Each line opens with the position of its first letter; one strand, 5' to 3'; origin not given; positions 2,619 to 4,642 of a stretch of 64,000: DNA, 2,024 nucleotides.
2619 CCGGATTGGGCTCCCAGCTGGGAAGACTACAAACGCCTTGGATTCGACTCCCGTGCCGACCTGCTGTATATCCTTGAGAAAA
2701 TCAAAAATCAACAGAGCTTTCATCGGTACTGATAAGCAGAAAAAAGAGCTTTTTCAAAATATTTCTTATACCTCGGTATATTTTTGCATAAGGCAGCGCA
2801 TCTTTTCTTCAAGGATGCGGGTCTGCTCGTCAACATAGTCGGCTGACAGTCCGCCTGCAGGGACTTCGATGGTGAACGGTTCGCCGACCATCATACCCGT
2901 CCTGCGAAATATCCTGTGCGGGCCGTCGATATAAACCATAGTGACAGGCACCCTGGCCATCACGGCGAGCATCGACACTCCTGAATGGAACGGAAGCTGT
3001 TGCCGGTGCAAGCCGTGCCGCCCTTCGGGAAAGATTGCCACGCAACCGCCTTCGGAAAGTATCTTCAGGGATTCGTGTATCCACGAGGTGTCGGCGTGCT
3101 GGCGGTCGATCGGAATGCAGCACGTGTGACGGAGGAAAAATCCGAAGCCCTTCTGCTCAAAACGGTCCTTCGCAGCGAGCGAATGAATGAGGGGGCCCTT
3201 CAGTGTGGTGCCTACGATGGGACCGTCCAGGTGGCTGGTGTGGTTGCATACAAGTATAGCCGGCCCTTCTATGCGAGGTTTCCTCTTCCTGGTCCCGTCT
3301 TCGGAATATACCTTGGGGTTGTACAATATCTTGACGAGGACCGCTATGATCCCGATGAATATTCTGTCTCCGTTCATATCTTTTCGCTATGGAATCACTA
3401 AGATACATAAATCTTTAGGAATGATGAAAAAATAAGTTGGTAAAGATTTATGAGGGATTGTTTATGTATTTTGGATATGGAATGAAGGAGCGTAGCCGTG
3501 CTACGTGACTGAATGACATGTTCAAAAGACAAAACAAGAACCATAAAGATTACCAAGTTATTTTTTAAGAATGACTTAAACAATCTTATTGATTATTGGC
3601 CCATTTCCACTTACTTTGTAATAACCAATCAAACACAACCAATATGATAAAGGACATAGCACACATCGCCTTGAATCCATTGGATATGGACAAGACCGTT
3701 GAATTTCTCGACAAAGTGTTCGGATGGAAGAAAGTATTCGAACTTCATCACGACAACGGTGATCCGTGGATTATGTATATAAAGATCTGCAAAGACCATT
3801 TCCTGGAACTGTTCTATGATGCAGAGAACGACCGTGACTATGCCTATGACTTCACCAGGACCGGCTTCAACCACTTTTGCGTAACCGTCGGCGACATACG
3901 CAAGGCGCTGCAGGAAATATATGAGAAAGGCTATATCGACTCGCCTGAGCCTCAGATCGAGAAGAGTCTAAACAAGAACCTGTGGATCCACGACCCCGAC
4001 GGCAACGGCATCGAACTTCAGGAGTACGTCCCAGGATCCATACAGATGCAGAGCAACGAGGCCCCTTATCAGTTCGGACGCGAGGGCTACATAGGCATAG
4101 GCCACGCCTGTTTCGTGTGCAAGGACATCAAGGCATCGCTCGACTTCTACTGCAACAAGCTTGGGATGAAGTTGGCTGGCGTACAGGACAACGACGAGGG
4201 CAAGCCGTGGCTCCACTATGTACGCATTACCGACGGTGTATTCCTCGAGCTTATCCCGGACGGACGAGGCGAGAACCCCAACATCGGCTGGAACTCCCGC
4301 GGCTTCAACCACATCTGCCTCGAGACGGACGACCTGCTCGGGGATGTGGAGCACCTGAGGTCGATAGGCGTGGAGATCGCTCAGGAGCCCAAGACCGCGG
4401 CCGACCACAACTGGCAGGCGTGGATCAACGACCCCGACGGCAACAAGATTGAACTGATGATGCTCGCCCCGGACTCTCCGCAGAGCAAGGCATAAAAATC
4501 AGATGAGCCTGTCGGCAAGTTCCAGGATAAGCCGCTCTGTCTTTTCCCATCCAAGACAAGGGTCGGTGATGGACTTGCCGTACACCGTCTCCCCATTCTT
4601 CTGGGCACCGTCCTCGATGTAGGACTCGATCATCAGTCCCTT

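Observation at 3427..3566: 140-bp long-hairpin element, copy 1, with covarying arms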

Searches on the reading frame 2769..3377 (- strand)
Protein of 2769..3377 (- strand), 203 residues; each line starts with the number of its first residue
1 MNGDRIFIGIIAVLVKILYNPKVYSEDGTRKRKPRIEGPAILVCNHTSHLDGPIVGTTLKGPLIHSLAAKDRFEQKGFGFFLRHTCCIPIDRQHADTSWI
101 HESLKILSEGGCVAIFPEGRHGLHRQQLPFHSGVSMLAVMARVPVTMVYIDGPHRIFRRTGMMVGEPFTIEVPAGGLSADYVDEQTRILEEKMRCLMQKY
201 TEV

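Call 71: find_encoding_contigs(protein=window:2769-3377:-, flank=2500, max_places=10)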
Protein window:2769-3377:- (203 aa): no gene with exactly this product is on record in the collection.

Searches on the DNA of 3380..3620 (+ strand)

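Call 53: search_rna_families(source=window, start=3380, end=3620, threshold=evalue, max_evalue=10, show_alignments=2)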
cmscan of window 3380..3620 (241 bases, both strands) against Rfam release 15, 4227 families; matches with E-value up to 10: 5.
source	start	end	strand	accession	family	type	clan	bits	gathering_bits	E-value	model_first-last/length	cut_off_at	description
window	3427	3568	+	RF04130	MIR7996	Gene; miRNA;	-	14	119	3.8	1-190/190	no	MIR7996 microRNA precursor family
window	3410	3448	+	RF00284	SNORD74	Gene; snRNA; snoRNA; CD-box;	CL00069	13.8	41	2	1-80/80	no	Small nucleolar RNA SNORD74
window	3396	3462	+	RF00103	mir-1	Gene; miRNA;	-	13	45.6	5.5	1-79/79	no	mir-1 microRNA precursor family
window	3480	3517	+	RF01147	sR12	Gene; snRNA; snoRNA; CD-box;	-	11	38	5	1-52/52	no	Small nucleolar RNA sR12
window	3543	3620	-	RF02032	GOLLD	Gene;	-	7.5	150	8.3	342-416/416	5'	Giant, ornate, lake- and Lactobacillales-derived (GOLLD) RNA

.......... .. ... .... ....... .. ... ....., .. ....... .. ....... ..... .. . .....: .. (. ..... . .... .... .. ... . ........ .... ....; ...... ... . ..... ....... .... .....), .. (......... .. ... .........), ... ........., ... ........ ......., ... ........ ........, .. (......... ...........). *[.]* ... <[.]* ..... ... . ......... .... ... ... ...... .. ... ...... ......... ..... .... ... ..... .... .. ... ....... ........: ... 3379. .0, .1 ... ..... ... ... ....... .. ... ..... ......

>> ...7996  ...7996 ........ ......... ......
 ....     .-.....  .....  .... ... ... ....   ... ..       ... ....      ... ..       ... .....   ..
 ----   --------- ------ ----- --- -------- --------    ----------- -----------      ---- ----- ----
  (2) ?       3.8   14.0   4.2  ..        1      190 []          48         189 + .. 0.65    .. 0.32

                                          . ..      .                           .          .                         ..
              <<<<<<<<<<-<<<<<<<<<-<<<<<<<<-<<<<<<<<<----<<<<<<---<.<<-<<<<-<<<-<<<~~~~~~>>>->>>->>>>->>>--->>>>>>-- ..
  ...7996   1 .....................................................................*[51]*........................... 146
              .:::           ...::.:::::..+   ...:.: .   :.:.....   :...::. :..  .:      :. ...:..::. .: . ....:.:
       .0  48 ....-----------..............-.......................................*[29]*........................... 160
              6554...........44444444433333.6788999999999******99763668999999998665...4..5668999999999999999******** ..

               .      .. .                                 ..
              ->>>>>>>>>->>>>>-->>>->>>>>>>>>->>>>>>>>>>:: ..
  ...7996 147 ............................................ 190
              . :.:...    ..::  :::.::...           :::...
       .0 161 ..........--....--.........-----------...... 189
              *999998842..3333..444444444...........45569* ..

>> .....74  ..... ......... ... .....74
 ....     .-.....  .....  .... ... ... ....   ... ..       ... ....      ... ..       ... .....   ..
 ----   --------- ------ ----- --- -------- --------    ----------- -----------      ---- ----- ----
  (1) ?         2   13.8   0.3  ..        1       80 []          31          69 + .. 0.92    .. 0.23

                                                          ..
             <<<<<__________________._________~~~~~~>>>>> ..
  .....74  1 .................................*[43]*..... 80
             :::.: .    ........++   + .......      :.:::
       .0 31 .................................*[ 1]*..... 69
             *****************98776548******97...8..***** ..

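Call 87: search_dna_similar(query=window:3418-3575:+, collection=plasmids, mode=distant, max_rows=10)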
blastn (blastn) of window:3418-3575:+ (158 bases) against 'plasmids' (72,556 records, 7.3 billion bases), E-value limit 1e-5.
No match.

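Call 88: search_dna_similar(query=window:3418-3575:+, collection=phages, mode=distant, max_rows=10)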
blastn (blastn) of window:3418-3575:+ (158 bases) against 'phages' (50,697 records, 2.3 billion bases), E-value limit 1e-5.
No match.

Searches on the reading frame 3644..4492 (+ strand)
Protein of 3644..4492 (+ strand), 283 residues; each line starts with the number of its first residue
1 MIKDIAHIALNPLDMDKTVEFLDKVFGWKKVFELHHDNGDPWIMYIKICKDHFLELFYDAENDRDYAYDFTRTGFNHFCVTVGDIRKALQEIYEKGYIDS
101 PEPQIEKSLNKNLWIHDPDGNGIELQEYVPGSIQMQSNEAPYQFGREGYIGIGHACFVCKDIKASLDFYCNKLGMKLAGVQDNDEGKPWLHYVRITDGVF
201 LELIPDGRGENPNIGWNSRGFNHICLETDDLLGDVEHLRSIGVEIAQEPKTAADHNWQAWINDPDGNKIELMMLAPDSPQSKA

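Call 70: find_encoding_contigs(protein=window:3644-4492:+, flank=2500, max_places=10)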
Protein window:3644-4492:+ (283 aa): 17 contigs read that carry it; 10 places shown.
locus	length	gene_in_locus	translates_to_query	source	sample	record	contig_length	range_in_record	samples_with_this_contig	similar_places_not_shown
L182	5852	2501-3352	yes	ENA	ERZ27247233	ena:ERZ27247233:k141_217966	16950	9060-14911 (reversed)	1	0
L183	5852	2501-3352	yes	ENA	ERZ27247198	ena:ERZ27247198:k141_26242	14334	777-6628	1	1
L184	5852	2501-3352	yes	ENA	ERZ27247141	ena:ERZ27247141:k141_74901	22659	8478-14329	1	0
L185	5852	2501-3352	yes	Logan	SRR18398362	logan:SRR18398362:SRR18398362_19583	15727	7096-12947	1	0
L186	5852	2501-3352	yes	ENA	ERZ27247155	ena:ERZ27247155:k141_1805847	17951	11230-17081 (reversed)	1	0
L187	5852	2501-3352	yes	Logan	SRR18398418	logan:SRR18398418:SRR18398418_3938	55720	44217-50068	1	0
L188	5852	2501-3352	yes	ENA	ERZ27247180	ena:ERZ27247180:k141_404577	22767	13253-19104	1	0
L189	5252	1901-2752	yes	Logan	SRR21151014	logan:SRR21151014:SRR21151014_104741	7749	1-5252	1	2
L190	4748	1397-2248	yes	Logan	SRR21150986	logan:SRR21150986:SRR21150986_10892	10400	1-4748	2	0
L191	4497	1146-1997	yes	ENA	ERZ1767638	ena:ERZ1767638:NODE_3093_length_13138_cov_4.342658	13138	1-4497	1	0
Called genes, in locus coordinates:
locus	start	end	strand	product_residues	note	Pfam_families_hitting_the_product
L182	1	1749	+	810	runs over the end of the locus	PF01841:Transglut_core, PF03572:Peptidase_S41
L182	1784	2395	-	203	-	PF01553:Acyltransferase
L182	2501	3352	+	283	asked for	PF00903:Glyoxalase, PF18029:Glyoxalase_6 (faint), PF00903:Glyoxalase, PF13669:Glyoxalase_4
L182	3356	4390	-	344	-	PF00793:DAHP_synth_1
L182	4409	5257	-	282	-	PF03446:NAD_binding_2 (weak), PF02153:PDH_N, PF20463:PDH_C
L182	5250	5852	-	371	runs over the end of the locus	PF01264:Chorismate_synt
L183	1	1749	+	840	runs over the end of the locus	?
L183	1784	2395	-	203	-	PF01553:Acyltransferase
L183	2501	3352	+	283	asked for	PF00903:Glyoxalase, PF18029:Glyoxalase_6 (faint), PF00903:Glyoxalase, PF13669:Glyoxalase_4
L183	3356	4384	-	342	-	PF00793:DAHP_synth_1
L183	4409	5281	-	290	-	PF03446:NAD_binding_2 (weak), PF02153:PDH_N, PF20463:PDH_C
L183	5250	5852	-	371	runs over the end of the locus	PF01264:Chorismate_synt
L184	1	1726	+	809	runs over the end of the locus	PF01841:Transglut_core, PF03572:Peptidase_S41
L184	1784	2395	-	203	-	PF01553:Acyltransferase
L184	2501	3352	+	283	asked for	PF00903:Glyoxalase, PF18029:Glyoxalase_6 (faint), PF00903:Glyoxalase, PF13669:Glyoxalase_4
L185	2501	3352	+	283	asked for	PF00903:Glyoxalase, PF18029:Glyoxalase_6 (faint), PF00903:Glyoxalase, PF13669:Glyoxalase_4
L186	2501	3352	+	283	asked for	PF00903:Glyoxalase, PF18029:Glyoxalase_6 (faint), PF00903:Glyoxalase, PF13669:Glyoxalase_4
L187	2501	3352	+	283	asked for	PF00903:Glyoxalase, PF18029:Glyoxalase_6 (faint), PF00903:Glyoxalase, PF13669:Glyoxalase_4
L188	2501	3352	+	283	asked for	PF00903:Glyoxalase, PF18029:Glyoxalase_6 (faint), PF00903:Glyoxalase, PF13669:Glyoxalase_4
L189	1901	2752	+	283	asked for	PF00903:Glyoxalase, PF18029:Glyoxalase_6 (faint), PF00903:Glyoxalase, PF13669:Glyoxalase_4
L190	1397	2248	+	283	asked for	PF00903:Glyoxalase, PF18029:Glyoxalase_6 (faint), PF00903:Glyoxalase, PF13669:Glyoxalase_4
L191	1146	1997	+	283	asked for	PF00903:Glyoxalase, PF18029:Glyoxalase_6 (faint), PF00903:Glyoxalase, PF13669:Glyoxalase_4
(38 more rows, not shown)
